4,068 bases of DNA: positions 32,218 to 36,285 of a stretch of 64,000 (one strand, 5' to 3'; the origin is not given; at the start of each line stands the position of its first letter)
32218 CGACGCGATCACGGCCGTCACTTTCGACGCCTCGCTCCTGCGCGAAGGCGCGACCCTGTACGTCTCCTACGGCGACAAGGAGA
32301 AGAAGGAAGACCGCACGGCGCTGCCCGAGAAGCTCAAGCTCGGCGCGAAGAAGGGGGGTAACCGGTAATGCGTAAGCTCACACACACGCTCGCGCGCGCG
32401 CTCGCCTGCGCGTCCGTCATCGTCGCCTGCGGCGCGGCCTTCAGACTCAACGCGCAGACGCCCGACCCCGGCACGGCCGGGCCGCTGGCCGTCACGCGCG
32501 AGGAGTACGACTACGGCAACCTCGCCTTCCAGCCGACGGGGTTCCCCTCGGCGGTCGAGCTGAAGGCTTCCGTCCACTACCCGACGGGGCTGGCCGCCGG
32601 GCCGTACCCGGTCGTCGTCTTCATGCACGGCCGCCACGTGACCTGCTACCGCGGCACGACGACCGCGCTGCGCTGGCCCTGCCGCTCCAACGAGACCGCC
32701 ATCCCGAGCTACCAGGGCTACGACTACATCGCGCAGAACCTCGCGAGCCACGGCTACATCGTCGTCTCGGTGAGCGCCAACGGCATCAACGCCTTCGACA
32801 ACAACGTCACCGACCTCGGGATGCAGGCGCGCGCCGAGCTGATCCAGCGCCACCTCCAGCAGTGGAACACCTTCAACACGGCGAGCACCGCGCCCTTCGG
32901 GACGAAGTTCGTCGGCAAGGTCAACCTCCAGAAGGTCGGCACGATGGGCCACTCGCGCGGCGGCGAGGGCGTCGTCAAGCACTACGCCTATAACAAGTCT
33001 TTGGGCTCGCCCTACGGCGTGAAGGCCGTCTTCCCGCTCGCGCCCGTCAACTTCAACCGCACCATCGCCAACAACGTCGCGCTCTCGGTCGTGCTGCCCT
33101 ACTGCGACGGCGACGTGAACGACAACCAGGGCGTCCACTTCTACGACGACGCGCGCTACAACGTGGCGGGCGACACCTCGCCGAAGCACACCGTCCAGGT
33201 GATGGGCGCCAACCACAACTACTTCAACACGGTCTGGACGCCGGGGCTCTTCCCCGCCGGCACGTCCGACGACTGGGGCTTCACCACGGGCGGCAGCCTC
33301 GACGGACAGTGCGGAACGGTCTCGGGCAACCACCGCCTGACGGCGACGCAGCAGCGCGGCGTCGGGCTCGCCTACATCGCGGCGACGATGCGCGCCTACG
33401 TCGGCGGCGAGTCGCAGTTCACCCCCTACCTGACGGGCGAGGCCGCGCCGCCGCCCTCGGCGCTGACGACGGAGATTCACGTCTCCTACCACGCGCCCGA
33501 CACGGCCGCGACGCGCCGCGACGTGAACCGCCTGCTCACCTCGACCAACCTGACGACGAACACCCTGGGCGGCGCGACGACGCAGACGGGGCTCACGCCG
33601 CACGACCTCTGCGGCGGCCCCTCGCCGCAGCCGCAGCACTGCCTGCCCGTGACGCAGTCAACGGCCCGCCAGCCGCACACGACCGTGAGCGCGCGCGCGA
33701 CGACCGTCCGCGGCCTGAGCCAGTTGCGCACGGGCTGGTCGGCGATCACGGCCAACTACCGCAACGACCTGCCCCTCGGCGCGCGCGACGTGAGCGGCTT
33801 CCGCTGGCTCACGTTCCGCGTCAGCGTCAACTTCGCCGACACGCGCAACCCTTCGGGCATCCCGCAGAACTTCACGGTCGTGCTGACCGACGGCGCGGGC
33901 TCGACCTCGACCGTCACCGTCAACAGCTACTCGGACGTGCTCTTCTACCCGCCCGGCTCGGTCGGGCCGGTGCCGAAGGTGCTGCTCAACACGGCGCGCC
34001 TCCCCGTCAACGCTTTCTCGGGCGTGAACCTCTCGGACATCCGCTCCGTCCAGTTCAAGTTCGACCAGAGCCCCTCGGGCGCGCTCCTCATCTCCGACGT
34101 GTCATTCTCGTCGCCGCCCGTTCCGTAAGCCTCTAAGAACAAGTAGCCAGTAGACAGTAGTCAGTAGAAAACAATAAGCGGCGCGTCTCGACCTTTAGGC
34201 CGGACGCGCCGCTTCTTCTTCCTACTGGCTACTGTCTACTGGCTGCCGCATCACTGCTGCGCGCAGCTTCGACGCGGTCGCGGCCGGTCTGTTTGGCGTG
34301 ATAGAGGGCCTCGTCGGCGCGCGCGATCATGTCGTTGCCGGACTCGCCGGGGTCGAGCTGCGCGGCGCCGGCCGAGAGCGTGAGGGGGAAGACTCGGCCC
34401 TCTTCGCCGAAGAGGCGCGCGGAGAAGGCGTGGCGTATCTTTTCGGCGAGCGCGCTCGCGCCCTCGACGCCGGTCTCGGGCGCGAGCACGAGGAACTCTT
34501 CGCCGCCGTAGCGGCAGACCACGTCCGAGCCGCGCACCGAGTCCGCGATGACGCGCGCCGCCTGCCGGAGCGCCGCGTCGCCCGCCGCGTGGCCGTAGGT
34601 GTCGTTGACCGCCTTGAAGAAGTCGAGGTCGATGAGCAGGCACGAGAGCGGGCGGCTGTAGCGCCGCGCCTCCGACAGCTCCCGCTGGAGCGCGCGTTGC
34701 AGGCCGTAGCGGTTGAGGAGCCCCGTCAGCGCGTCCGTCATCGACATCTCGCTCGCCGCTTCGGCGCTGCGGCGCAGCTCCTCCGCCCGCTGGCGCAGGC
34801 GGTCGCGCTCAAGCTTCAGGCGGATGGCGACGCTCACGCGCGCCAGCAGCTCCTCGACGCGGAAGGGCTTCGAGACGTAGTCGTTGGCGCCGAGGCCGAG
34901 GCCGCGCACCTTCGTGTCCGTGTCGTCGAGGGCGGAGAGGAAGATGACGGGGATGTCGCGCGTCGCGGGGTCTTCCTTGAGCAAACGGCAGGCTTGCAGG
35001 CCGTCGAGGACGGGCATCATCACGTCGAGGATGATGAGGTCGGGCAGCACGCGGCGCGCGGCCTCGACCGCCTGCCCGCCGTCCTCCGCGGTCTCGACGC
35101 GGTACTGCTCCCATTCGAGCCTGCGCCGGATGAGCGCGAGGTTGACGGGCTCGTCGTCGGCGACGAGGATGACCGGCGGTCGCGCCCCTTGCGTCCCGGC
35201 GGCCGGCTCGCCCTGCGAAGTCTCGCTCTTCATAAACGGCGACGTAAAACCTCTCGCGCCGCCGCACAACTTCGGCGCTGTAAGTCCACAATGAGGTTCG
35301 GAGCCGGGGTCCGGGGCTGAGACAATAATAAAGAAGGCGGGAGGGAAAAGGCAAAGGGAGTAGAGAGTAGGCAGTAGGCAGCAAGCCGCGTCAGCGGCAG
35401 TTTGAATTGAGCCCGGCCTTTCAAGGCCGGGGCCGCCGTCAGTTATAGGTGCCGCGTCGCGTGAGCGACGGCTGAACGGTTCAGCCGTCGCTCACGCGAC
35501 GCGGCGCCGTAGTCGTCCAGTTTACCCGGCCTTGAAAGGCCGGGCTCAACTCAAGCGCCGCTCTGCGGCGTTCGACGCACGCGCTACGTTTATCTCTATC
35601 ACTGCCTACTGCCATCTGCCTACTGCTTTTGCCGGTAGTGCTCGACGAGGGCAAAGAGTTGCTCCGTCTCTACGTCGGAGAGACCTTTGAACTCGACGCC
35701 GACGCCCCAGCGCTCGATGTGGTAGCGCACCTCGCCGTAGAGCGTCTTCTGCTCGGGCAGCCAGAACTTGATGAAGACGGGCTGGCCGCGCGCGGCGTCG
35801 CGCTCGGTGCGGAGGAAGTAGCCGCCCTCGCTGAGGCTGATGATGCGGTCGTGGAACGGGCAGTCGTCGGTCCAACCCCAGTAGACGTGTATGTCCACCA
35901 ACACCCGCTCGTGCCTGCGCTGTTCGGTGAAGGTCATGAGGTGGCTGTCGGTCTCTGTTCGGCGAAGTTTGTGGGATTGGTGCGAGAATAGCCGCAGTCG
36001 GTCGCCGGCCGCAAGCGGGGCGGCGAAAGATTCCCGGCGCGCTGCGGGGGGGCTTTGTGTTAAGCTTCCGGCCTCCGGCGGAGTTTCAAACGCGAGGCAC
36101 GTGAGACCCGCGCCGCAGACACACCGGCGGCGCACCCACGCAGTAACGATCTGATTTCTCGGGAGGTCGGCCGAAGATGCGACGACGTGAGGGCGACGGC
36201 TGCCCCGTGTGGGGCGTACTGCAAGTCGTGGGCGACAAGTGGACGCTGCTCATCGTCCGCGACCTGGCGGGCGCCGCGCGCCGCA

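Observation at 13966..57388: Inverted arrays of stop-codon-containing heptamer 'words' occupy most gene junctions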

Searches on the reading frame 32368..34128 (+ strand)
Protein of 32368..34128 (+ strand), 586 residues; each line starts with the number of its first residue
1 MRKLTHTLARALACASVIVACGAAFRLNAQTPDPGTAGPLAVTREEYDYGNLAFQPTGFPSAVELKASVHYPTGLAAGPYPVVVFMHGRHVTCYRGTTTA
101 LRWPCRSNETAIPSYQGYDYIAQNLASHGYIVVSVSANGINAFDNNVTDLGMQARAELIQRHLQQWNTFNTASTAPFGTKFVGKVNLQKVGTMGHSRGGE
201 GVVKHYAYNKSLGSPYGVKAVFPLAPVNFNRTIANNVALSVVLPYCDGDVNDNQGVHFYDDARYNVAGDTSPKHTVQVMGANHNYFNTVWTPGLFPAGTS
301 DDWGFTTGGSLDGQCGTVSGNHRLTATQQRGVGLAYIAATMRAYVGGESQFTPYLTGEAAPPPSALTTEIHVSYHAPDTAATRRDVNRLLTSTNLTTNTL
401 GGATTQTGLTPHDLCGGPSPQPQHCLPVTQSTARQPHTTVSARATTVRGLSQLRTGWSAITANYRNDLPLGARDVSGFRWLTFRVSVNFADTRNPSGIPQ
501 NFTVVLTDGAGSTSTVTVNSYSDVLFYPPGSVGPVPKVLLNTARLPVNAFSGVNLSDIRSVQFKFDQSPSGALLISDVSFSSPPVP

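Call 7: search_protein_families(library=ncbifam, proteins=[window:32368-34128:+])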
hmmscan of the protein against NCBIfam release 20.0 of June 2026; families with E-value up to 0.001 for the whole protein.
window:32368-34128:+ (586 aa): 0 families

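Call 57: search_protein_families(library=pfam, proteins=[window:32368-34128:+], max_evalue=0.00001)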
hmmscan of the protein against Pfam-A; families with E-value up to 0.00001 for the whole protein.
window:32368-34128:+ (586 aa): 1 family
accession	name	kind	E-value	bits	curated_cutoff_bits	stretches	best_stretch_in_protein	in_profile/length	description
PF12740.14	PETase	-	2.4e-07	30.9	28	1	119-287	71-215/263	PET hydrolase-like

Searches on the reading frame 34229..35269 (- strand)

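Call 7: search_protein_families(library=ncbifam, proteins=[window:34229-35269:-])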
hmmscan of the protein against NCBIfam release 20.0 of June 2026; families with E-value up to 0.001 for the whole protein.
window:34229-35269:- (346 aa): 113 families (the best 25 are shown)
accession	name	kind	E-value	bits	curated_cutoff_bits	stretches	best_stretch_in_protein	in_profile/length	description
NF007135.0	PRK09581.1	equivalog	8.4e-88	295.2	474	2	163-335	279-454/457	PleD family two-component system response regulator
NF047654.1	DiguCycDgcRLepto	equivalog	6.1e-49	166.5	500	1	34-333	5-293/295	diguanylate cyclase DgcR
TIGR00254.1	GGDEF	domain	3.2e-48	163.6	37.4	1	174-336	3-167/168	diguanylate cyclase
NF038266.1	diguan_SiaD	equivalog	6.2e-48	163.4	290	1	163-333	81-252/252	biofilm regulation diguanylate cyclase SiaD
NF007380.0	PRK09894.1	equivalog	6.2e-45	153.8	256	1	161-336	116-287/296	diguanylate cyclase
NF041606.1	dguan_cyc_DgcA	equivalog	1.8e-39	135.6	370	1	173-335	175-338/340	diguanylate cyclase DgcA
NF007298.0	PRK09776.1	equivalog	3.6e-39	134.4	1135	1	171-345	679-854/1111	diguanylate cyclase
NF007423.1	PRK09966.1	equivalog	9.3e-36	123.5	325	1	157-326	220-390/390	diguanylate cyclase DgcN/YfiN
NF051473.1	DigCycDgcsShew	equivalog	1.3e-32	113.4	400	1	172-332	131-287/291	diguanylate cyclase DgcS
TIGR02154.1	PhoB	equivalog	1.1e-31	109.9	296.2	1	33-155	4-126/226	phosphate regulon transcriptional regulator PhoB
NF045944.1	ResRegRpaBCyano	equivalog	1.9e-31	109.2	330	1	35-156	1-119/229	response regulator transcription factor RpaB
NF040885.1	diguan_DgcJ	equivalog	7.6e-30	104.1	500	1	171-330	336-490/493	diguanylate cyclase DgcJ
NF011955.1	PRK15426.1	equivalog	1.2e-29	102.9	408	1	177-335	399-560/564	cellulose biosynthesis regulator diguanylate cyclase DgcQ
NF007599.0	PRK10245.1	equivalog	5.3e-29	100.8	402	1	166-336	200-370/371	diguanylate cyclase AdrA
NF050064.1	BlResRespRegCbrR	equivalog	1.2e-28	100.2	600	1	47-335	139-413/415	bile resistance response regulator CbrR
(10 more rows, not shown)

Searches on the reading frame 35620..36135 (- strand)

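Call 7: search_protein_families(library=ncbifam, proteins=[window:35620-36135:-])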
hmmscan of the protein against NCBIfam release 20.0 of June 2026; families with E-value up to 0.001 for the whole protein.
window:35620-36135:- (171 aa): 1 family
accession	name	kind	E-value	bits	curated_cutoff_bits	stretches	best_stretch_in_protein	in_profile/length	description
TIGR02266.1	gmx_TIGR02266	paralog_domain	1.7e-06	28.1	68.7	1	93-160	16-91/96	TIGR02266 family protein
